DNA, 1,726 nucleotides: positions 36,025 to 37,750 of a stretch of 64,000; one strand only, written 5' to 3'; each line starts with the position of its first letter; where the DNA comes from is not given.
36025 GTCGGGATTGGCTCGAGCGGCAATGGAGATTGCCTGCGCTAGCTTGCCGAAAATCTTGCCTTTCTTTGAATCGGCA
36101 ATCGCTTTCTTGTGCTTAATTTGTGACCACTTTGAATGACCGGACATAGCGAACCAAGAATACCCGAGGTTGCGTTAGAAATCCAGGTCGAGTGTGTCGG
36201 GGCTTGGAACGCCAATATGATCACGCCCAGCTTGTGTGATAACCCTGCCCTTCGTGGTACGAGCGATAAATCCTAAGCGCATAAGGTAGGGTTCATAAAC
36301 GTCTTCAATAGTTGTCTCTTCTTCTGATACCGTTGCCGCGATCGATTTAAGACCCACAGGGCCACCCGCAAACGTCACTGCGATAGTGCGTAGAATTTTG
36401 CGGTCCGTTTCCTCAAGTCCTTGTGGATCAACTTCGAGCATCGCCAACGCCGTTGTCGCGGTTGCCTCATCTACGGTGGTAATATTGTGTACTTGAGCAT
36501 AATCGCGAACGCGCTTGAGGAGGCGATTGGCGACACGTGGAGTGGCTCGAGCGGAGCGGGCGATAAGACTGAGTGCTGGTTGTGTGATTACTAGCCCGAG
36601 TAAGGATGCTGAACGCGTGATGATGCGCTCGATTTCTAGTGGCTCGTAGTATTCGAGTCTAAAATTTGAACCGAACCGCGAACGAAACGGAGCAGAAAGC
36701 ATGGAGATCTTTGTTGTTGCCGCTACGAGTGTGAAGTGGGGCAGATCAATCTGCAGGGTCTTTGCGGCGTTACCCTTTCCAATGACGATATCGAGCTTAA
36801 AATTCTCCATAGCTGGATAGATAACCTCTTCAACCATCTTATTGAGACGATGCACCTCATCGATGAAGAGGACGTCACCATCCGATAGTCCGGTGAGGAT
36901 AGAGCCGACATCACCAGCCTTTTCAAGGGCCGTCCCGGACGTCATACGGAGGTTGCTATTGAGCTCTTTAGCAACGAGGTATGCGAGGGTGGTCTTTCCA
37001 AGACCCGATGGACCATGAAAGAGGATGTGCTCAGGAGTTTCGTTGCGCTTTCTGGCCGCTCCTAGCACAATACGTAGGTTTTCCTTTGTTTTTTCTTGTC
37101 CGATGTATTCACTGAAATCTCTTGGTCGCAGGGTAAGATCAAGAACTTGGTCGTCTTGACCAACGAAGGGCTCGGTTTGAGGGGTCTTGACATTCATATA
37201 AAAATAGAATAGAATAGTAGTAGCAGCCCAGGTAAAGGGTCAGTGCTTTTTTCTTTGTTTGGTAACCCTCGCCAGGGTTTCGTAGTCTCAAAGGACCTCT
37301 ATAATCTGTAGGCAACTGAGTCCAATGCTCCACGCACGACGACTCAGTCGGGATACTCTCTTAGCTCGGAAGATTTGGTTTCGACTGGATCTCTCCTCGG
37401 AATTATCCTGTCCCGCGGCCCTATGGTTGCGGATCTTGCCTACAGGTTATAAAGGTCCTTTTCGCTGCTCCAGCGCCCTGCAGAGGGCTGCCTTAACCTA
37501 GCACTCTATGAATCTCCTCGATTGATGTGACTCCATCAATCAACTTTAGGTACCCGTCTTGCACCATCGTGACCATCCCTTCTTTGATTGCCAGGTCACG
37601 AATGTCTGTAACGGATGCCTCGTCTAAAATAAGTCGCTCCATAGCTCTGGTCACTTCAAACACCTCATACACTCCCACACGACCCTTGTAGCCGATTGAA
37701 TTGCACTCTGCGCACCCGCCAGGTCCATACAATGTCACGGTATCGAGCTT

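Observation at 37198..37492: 295-nt intergenic region upstream of ruvB containing a 166-nt element closed by a 21-bp long-range helix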

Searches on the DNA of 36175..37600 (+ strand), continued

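Call 37: search_rna_families(sources=[L049, L050, L044, L041, L047, L072, L066, L079], threshold=evalue, max_evalue=10)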
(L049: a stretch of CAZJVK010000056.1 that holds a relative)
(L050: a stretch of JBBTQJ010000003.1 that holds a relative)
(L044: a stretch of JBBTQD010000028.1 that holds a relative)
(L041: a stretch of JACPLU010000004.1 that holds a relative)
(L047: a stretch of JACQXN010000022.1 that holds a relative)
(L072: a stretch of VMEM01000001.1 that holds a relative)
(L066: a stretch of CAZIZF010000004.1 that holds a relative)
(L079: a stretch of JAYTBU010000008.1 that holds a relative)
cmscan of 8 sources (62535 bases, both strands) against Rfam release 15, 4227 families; matches with E-value up to 10: 26.
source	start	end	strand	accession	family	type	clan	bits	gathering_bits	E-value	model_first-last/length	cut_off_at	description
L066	37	109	-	RF00005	tRNA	Gene; tRNA;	CL00001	61.6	29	6.2e-11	1-71/71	no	tRNA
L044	6986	7059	-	RF02074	STnc240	Gene; sRNA;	-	41.2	55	0.0081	1-77/77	no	Enterobacterial sRNA STnc240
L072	5646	5715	+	RF02298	TtnuCD22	Gene; snRNA; snoRNA; CD-box;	-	36.2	85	0.011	1-77/77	no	Tetrahymena snoRNA TtnuCD22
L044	6991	7055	-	RF02495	ohsC_RNA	Gene; antitoxin;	-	34.6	50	0.17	1-77/77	no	Oppression of Hydrophobic ORF by sRNA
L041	7412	7552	-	RF01770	rimP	Cis-reg; leader;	-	34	47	0.1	1-102/102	no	Gammaprotebacteria rimP leader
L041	54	145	+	RF02621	BSnc120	Gene; sRNA;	-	31.8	114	0.0016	1-88/88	no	Brucella sRNA 120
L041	7463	7564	+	RF01770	rimP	Cis-reg; leader;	-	31.2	47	0.41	1-102/102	no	Gammaprotebacteria rimP leader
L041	59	155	-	RF01770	rimP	Cis-reg; leader;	-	29.1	47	1.2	1-102/102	no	Gammaprotebacteria rimP leader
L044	6966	7031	+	RF02074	STnc240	Gene; sRNA;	-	27.7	55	6.2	1-77/77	no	Enterobacterial sRNA STnc240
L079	1506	1548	-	RF02433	SpF36_sRNA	Gene; sRNA;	-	27.7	48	8.2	1-51/51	no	Streptococcus sRNA SpF36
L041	5081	5123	-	RF03734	mir-4773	Gene; miRNA;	-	27.2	100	1.2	1-78/78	no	mir-4773 microRNA precursor family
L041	5081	5123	+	RF03734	mir-4773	Gene; miRNA;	-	27.2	100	1.3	1-78/78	no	mir-4773 microRNA precursor family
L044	6987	7048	-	RF01772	rnk_pseudo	Cis-reg; leader;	-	27.1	55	2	1-108/108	no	Pseudomonas rnk leader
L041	5082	5122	+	RF04096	mir-4433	Gene; miRNA;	-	25.9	77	0.88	1-83/83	no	mir-4433 microRNA precursor family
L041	5082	5122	-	RF04096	mir-4433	Gene; miRNA;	-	25.8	77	0.9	1-83/83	no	mir-4433 microRNA precursor family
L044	6991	7059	-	RF00513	Trp_leader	Cis-reg; leader;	-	25.3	41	0.76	1-100/100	no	Tryptophan operon leader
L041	68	144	+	RF01770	rimP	Cis-reg; leader;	-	25.1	47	8.4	1-102/102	no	Gammaprotebacteria rimP leader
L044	4654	4689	-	RF01367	CRISPR-DR54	Gene; CRISPR;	-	24.3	39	1.6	1-37/37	no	CRISPR RNA direct repeat element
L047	4919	4945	-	RF01107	SBRMV1_UPD-PKf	Cis-reg;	-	23.9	39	3.7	1-27/27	no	Pseudoknot of upstream pseudoknot domain (UPD) of the 3'UTR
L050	7782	7864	+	RF04245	MIR169_7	Gene; miRNA;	CL00098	23.4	44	8.6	1-85/85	no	MIR169_7 microRNA precursor family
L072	6806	6848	+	RF03071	Sodium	Cis-reg; riboswitch;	-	23.1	40.5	1.6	1-55/55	no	Na+ riboswitch aptamer (DUF1646)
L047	8722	8789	+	RF04197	mir-9457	Gene; miRNA;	-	22.7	90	6.2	1-68/68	no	mir-9457 microRNA precursor family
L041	6341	6410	-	RF02085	Yar_1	Gene; lncRNA;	-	22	50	2.2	1-74/74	no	Yellow-achaete intergenic RNA conserved region 1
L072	4930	5119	-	RF02640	MOSES4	Gene; sRNA;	-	21.1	54.8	9.4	1-176/176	no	S. pyogenes small RNA MOSES4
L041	1361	1401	+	RF00110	RybB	Gene; sRNA;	-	21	40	8.2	1-79/79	no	RybB RNA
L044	6970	7043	+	RF02621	BSnc120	Gene; sRNA;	-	20.9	114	4.6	1-88/88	no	Brucella sRNA 120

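Call 40: search_with_rna_model(model_id=R1, sources=[L081, L082, L083, L084, L085, L086, L087, L088, L089, L090, L091, L092, L093, L094, L095, L096, L097, L098, L099, L100, L101, L102, L103, L104, L105, L106, L107, L108, L109, L110, L111, L112, L113, L114, L115, L116, L117, L118, L119, L120, L121, L122, L123, L124, L125, L126, L127, L128, L129, L130, L131, L132, L133, L134, L135, L136, L137, L138, L139, L140, L141, L142, L143, L144, L145, L146, L147, L148, L149, L150, L151, L152, L153, L154, L155, L156, L157, L158, L159, L160], max_evalue=1e-12, make_alignment=true)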
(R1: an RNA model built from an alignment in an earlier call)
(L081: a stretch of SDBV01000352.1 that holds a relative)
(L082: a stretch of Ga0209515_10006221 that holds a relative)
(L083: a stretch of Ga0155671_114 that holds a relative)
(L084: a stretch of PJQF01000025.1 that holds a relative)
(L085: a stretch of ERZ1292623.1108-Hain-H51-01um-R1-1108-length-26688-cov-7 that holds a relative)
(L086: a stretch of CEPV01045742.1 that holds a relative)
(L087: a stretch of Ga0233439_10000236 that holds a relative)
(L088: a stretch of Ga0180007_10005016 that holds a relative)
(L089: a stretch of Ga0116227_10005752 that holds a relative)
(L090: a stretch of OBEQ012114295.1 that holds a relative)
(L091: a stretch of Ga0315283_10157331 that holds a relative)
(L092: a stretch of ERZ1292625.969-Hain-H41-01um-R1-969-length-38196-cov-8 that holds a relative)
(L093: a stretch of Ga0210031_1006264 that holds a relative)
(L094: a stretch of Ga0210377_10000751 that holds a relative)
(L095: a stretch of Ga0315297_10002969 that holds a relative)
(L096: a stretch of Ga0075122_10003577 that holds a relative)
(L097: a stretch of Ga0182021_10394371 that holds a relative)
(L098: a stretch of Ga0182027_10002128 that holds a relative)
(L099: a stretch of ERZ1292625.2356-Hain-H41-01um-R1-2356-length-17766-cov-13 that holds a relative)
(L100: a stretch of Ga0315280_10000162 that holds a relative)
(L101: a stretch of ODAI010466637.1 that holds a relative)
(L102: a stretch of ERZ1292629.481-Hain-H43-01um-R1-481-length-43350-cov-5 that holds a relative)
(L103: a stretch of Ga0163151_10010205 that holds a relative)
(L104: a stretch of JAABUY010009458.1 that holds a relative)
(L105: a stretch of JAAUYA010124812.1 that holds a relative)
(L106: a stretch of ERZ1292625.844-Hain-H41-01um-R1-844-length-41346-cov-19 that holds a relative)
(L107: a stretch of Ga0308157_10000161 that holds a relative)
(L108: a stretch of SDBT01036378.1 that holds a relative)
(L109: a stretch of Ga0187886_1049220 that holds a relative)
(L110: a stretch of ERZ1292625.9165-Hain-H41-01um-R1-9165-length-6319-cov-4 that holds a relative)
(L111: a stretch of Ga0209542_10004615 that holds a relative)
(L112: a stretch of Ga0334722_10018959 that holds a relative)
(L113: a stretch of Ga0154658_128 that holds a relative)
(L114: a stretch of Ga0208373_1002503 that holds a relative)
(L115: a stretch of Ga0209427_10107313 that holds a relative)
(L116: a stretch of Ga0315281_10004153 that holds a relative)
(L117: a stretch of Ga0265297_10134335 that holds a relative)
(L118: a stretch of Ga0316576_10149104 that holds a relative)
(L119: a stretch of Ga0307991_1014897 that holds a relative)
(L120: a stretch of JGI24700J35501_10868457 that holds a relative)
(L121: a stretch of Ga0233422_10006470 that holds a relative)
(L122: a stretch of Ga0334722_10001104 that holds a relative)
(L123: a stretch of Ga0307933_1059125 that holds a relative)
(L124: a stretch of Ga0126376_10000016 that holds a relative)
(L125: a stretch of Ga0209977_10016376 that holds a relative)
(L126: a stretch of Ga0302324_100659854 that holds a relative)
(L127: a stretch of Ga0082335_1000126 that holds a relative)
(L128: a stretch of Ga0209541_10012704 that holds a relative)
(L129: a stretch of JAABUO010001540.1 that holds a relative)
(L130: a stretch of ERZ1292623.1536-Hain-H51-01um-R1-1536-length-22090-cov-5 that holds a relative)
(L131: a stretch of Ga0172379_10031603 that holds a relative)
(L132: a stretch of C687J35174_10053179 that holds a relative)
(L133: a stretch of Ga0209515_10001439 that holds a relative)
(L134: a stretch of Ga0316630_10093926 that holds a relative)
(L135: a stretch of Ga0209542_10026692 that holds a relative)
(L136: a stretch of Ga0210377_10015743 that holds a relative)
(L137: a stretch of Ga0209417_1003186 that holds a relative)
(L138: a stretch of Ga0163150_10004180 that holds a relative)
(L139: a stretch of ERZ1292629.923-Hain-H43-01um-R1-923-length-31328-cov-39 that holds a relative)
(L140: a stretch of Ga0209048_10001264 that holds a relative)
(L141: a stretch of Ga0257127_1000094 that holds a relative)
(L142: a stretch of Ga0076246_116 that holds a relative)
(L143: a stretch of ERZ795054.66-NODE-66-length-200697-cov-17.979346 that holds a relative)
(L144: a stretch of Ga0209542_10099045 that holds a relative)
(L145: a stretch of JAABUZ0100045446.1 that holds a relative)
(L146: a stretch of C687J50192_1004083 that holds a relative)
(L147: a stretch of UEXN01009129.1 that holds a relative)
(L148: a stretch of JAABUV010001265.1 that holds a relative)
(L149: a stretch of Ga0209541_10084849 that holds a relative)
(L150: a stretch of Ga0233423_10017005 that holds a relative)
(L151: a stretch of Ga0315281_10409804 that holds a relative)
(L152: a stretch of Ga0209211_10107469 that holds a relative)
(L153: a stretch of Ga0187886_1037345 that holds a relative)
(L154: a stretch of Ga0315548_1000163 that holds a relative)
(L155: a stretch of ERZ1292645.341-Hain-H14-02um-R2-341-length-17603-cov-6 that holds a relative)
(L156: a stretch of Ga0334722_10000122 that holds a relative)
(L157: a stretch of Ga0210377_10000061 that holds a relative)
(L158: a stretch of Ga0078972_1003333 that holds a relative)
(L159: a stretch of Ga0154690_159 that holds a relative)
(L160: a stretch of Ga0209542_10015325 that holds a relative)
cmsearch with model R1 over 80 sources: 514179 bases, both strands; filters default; matches with E-value up to 1e-12: 60.
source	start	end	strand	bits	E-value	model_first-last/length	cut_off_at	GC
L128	4433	4606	+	180.7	4.1e-45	1-175/175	no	0.43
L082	9643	9816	+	179.2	1e-44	1-175/175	no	0.42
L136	3545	3719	-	177.4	3e-44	1-175/175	no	0.48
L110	2879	3052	-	176.8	4.3e-44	1-175/175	no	0.39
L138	5846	6020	+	175.3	1.1e-43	1-175/175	no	0.5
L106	474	648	-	174.6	1.7e-43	1-175/175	no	0.49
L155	11883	12058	+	167.9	1e-41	1-175/175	no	0.43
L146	2277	2453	-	165.8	3.6e-41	1-175/175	no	0.4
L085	889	1064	-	165.3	4.8e-41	1-175/175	no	0.46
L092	1034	1209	-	165.3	4.8e-41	1-175/175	no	0.46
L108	4294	4468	+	164.6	7.5e-41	1-175/175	no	0.42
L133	2840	3010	-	162.2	3.2e-40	1-175/175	no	0.42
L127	1099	1273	-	159.9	1.3e-39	1-175/175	no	0.41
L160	1549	1719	+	157.6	5.2e-39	1-175/175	no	0.51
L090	5023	5198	-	154.3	3.9e-38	1-175/175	no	0.43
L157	522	695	-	152.5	1.2e-37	1-175/175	no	0.45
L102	7529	7702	-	151.7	1.9e-37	1-175/175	no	0.45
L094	5300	5473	+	148.6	1.2e-36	1-175/175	no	0.44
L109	568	742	-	145.1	1.1e-35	1-175/175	no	0.4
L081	8938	9110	+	143.6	2.6e-35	1-175/175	no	0.42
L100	1470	1643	-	139.8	2.6e-34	1-175/175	no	0.44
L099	2303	2474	+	138.8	5e-34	1-175/175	no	0.44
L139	12014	12185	+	138.8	5e-34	1-175/175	no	0.44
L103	4732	4903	-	137.8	8.8e-34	1-175/175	no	0.45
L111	10515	10686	+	137.5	1e-33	1-175/175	no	0.46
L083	1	160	-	133.3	1.4e-32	1-163/175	3'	0.45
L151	46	217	-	127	6.3e-31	1-175/175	no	0.49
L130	12920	13089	+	125.7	1.4e-30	1-175/175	no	0.43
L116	4902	5076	-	120.5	3.3e-29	1-175/175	no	0.44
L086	5242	5418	-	119.7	5.5e-29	1-175/175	no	0.42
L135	392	561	+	118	1.5e-28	1-175/175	no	0.4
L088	10331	10507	+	114.6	1.3e-27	1-175/175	no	0.42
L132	2677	2850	-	111.9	6.3e-27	1-175/175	no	0.38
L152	1889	2062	+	111.7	7.2e-27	1-175/175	no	0.38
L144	2952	3125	-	111.5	8e-27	1-175/175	no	0.39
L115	555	732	+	110.4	1.5e-26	1-175/175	no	0.4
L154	10820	10998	-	108.4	5.2e-26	1-175/175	no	0.41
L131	1007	1183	-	103.9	8e-25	1-175/175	no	0.44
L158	237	400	+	102.9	1.5e-24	1-175/175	no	0.39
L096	8014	8187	+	100.9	5.2e-24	1-175/175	no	0.36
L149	347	517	-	100.8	5.4e-24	1-175/175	no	0.37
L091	1425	1598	-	100.5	6.4e-24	1-175/175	no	0.49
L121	1258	1430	-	99.1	1.5e-23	1-175/175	no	0.53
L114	4356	4530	-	97.3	4.5e-23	1-175/175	no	0.37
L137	2560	2734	-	97.3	4.5e-23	1-175/175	no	0.37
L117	56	219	-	97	5.6e-23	1-175/175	no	0.41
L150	3032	3210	-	96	9.9e-23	1-175/175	no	0.42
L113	1998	2172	+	92.4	8.8e-22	1-175/175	no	0.46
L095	8189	8375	-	88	1.3e-20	1-175/175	no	0.39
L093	62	234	+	84.5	1.1e-19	1-175/175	no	0.46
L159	2119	2290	+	84.1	1.4e-19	1-175/175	no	0.48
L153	2046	2217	-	76.5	1.5e-17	1-175/175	no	0.48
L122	7414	7587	+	75.9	2.1e-17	1-175/175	no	0.44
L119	663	823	-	74.5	4.8e-17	1-175/175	no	0.42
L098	9705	9876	-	73.4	9.3e-17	1-175/175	no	0.49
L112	412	585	+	72.7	1.5e-16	1-175/175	no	0.42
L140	618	794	-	68.6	1.8e-15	1-175/175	no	0.45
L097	31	208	+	65.1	1.5e-14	1-175/175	no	0.48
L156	484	660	-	63.8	3.2e-14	1-175/175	no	0.46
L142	5615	5784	-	58.6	7.6e-13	1-175/175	no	0.44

Alignment A5: 60 matches aligned to the model, 243 columns, each read 5' to 3' on its own strand. Consensus structure (alignment columns), stored with it:
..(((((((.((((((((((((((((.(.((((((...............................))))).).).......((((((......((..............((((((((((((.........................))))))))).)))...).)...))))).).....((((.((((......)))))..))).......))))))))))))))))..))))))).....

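Call 49: search_with_rna_model(model_id=R1, sources=[L161, L162, L163, L164, L165, L166, L167, L168, L169, L170, L171, L172, L173, L174, L175, L176, L177, L178, L179, L180, L181, L182, L183, L184, L185, L186, L187, L188, L189, L190, L191, L192, L193, L194, L195, L196, L197, L198, L199, L200, L201, L202], max_evalue=1e-10)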
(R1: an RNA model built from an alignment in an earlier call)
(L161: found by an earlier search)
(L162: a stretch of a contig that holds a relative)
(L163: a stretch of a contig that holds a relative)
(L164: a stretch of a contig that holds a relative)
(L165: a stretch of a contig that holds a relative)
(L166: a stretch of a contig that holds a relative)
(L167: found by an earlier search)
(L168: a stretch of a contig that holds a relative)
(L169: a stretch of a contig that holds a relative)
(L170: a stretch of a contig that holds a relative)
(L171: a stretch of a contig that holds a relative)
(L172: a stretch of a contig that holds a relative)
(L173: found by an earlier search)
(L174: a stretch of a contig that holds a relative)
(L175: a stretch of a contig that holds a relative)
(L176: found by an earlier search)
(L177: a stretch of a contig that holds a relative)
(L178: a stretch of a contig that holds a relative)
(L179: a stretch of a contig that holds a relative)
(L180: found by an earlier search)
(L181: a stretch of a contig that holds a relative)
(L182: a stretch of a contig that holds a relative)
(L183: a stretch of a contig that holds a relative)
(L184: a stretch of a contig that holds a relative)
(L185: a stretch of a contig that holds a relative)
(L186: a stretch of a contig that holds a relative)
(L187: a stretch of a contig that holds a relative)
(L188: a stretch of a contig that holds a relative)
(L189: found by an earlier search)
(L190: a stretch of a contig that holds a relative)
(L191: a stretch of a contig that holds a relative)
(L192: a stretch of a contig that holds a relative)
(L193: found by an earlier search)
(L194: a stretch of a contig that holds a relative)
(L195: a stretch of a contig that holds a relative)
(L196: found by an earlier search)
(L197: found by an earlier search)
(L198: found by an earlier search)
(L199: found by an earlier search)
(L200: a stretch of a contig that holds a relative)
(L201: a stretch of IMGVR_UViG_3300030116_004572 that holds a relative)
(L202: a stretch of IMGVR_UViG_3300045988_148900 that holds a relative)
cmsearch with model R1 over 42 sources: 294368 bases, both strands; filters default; matches with E-value up to 1e-10: 34.
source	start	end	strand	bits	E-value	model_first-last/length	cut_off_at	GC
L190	861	1034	+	176.5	3e-44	1-175/175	no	0.42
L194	7709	7882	+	173.4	2e-43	1-175/175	no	0.41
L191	694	865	+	171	8.4e-43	1-175/175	no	0.41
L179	161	335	-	168.3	4.6e-42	1-175/175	no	0.55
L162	2155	2330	-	165.4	2.6e-41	1-175/175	no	0.42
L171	3930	4104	-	163.3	9.3e-41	1-175/175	no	0.55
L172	8965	9141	-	161.3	3.1e-40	1-175/175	no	0.46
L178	6287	6463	-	161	3.7e-40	1-175/175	no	0.41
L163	8428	8598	-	160.1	6.5e-40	1-175/175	no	0.47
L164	8151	8324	+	157.4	3.4e-39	1-175/175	no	0.44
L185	2540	2714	-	152.1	8.7e-38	1-175/175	no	0.45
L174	3914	4087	-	142.2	3.5e-35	1-175/175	no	0.42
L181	3248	3419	-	137.5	6e-34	1-175/175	no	0.46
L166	81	254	+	135.6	2e-33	1-175/175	no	0.47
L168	323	500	-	125.7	7.9e-31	1-175/175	no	0.48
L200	1221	1389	-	119.4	3.8e-29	1-175/175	no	0.42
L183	11338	11511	+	118.9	5.1e-29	1-175/175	no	0.41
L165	1954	2121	+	108.5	2.9e-26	1-175/175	no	0.41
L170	8411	8574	-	107.3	5.9e-26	1-175/175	no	0.44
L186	652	822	-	101.1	2.5e-24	1-175/175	no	0.37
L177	2462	2640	+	99.1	8.7e-24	1-175/175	no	0.43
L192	540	709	+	94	1.9e-22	1-175/175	no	0.45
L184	5416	5590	+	89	4e-21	1-175/175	no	0.51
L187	357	526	+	88.5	5.7e-21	1-175/175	no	0.42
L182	202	372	-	87.5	1e-20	1-175/175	no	0.5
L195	769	940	-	73.4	5.3e-17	1-175/175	no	0.49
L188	820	994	-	67.8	1.6e-15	1-175/175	no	0.47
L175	3636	3807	-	67.2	2.3e-15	1-175/175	no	0.47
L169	217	391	-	60.9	1.1e-13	1-175/175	no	0.45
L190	858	1031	-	55.4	3.1e-12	1-175/175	no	0.41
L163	8431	8601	+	54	7.1e-12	1-175/175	no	0.47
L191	691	862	-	53.9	7.6e-12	1-175/175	no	0.4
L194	7706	7879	-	52.1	2.3e-11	1-175/175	no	0.41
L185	2543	2717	+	51.6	3.2e-11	1-175/175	no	0.46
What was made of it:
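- Present in 60 + 29 metagenome contigs (calls 40, 49).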
